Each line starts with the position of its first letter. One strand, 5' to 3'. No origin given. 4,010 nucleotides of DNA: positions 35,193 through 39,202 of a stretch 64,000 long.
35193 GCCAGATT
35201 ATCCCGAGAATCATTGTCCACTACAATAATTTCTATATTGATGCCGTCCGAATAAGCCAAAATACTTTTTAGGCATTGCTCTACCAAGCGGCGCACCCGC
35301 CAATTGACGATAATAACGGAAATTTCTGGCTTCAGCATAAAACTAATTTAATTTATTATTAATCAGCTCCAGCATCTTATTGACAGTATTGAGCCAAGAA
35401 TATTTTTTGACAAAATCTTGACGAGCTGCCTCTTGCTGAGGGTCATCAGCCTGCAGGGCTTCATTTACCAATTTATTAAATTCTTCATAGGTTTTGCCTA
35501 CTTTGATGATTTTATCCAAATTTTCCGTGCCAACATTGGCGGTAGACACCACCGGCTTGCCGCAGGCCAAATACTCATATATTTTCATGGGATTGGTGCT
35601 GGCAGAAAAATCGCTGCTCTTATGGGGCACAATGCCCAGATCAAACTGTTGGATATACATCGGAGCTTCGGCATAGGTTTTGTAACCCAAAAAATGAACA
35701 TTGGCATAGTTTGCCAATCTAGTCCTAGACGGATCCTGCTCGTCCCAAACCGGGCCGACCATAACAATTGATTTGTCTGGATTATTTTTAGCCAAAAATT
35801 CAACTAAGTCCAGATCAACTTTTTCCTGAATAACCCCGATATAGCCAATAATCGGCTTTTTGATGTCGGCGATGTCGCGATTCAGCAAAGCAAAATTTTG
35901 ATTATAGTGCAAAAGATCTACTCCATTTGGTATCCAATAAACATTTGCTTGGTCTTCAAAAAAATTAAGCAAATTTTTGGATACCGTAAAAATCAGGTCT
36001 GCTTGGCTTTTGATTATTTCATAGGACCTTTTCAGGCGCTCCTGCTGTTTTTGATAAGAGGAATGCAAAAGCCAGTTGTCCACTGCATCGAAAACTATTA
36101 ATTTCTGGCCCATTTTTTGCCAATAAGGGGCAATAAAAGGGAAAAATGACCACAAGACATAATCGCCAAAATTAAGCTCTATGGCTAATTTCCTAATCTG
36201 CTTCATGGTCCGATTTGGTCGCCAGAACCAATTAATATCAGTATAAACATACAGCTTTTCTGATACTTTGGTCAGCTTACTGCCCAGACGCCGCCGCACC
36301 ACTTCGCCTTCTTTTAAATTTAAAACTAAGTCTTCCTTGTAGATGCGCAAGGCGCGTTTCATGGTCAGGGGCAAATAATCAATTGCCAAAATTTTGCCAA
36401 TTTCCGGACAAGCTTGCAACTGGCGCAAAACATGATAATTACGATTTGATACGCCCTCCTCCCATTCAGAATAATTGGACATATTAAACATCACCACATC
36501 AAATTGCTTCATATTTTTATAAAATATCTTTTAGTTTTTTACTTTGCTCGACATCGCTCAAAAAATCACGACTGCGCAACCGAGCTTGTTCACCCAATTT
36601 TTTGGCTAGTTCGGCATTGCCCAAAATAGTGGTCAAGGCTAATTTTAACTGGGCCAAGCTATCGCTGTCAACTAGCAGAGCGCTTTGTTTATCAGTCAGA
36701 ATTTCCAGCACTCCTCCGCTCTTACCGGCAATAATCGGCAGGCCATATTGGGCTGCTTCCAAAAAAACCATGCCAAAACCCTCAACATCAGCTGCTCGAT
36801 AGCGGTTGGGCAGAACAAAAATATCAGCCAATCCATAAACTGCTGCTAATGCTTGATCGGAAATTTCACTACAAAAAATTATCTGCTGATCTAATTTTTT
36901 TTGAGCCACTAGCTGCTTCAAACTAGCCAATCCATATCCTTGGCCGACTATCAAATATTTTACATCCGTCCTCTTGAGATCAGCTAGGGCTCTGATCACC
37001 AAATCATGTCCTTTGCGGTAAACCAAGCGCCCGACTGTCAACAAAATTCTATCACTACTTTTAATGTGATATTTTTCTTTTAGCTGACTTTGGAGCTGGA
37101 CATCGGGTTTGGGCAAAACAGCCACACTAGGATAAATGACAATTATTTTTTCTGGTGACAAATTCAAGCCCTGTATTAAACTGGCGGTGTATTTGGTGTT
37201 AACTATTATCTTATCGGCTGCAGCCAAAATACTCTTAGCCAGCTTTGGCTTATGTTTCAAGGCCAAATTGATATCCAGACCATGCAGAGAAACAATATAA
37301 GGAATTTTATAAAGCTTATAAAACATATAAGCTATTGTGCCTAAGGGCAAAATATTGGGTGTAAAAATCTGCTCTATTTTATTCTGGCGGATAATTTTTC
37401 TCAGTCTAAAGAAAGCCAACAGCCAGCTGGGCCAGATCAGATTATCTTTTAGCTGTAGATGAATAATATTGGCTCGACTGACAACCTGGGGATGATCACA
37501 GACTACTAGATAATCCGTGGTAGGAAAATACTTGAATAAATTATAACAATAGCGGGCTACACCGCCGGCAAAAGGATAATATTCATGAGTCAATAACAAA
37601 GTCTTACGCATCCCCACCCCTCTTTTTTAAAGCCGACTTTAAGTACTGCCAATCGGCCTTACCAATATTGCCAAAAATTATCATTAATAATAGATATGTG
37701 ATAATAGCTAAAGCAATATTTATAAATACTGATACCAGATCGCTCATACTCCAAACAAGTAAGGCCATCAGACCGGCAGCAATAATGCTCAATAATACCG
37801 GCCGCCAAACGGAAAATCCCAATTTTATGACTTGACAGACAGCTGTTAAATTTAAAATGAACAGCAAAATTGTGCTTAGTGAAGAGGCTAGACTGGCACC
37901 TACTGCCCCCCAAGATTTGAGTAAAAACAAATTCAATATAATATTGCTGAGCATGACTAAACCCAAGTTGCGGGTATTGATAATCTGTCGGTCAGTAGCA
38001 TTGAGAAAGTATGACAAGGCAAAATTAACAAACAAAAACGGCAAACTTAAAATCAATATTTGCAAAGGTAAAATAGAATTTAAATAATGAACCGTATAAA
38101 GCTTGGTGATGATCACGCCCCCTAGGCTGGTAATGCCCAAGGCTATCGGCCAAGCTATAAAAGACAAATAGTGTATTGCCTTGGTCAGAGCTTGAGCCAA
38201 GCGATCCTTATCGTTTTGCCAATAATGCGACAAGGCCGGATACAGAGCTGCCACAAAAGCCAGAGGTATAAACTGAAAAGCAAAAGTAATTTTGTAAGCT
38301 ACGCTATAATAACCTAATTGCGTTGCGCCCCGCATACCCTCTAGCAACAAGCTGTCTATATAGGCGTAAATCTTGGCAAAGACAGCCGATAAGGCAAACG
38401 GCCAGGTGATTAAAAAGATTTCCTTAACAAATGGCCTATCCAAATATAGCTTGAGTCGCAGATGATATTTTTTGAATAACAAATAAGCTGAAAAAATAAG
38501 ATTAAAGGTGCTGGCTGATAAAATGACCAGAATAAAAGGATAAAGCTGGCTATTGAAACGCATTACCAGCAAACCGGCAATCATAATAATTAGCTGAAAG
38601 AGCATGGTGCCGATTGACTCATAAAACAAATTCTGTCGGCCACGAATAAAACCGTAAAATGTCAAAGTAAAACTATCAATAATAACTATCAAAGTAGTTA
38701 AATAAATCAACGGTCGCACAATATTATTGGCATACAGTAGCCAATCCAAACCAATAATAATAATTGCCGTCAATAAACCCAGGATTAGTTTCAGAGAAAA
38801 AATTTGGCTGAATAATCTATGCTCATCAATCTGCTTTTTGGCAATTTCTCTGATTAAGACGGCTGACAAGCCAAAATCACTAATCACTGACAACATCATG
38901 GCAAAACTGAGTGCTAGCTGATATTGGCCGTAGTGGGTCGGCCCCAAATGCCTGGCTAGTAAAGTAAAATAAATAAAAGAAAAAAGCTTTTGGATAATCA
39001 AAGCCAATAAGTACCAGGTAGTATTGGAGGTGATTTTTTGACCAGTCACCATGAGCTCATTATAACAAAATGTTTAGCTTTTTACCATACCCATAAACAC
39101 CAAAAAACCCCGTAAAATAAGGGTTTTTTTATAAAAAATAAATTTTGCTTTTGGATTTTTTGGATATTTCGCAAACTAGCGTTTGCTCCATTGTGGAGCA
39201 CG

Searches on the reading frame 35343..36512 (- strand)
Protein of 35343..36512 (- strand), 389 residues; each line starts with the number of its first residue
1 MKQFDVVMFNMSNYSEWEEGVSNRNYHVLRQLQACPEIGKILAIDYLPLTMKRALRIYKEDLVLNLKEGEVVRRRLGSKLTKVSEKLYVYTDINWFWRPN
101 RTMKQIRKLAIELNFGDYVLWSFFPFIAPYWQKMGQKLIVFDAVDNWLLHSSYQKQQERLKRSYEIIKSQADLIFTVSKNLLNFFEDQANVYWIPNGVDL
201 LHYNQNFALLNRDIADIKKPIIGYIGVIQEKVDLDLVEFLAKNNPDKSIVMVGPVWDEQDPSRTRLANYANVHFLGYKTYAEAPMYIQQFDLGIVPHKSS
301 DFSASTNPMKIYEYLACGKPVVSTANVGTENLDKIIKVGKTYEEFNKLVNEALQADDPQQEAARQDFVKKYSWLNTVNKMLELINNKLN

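Call 55: search_protein_families(library=pfam, proteins=[window:35343-36512:-], max_evalue=0.001)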
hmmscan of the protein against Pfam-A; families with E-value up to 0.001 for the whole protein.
window:35343-36512:- (389 aa): 3 families
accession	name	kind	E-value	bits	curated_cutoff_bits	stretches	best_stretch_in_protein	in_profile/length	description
PF13692.12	Glyco_trans_1_4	-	2.6e-10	41.1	27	1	220-330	2-113/142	Glycosyl transferases group 1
PF00534.26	Glycos_transf_1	-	3e-09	37.1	26.4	1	218-330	14-128/172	Glycosyl transferases group 1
PF13524.12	Glyco_trans_1_2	-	5.8e-09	36.5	25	1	236-381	5-143/144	Glycosyl transferase-like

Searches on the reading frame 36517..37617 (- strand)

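Call 55: search_protein_families(library=pfam, proteins=[window:36517-37617:-], max_evalue=0.001)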
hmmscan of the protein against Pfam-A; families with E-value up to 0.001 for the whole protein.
window:36517-37617:- (366 aa): 7 families
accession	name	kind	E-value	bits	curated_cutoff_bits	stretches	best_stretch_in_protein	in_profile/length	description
PF00534.26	Glycos_transf_1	-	9.2e-39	133.2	26.4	1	178-347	4-171/172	Glycosyl transferases group 1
PF13692.12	Glyco_trans_1_4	-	4.4e-27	95.5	27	1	190-332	2-140/142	Glycosyl transferases group 1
PF13439.12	Glyco_transf_4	-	7.4e-16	59.1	28.5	1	18-165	2-166/170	Glycosyltransferase Family 4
PF13579.12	Glyco_trans_4_4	-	9.4e-08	33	29.7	1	40-162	25-156/158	Glycosyl transferase 4-like domain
PF20706.3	GT4-conflict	-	9.5e-08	31.8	26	1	168-313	178-326/385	Family 4 Glycosyltransferase in conflict systems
PF13477.12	Glyco_trans_4_2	-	7.1e-06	26.7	23.4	1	63-140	57-138/139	Glycosyl transferase 4-like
PF13524.12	Glyco_trans_1_2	-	0.00021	21.7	25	1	210-349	5-129/144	Glycosyl transferase-like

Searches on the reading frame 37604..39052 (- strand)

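Call 55: search_protein_families(library=pfam, proteins=[window:37604-39052:-], max_evalue=0.001)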
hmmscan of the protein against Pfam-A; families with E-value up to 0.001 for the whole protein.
window:37604-39052:- (482 aa): 3 families
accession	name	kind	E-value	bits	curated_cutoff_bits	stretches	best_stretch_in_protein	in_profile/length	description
PF01943.22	Polysacc_synt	-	6.9e-42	144.2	28.2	1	8-278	2-274/274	Polysaccharide biosynthesis protein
PF13440.11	Polysacc_synt_3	-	4.8e-27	95.4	23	1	31-327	1-292/293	Polysaccharide biosynthesis protein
PF01554.23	MatE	-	1.3e-06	28.6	24.9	1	218-375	1-160/161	MatE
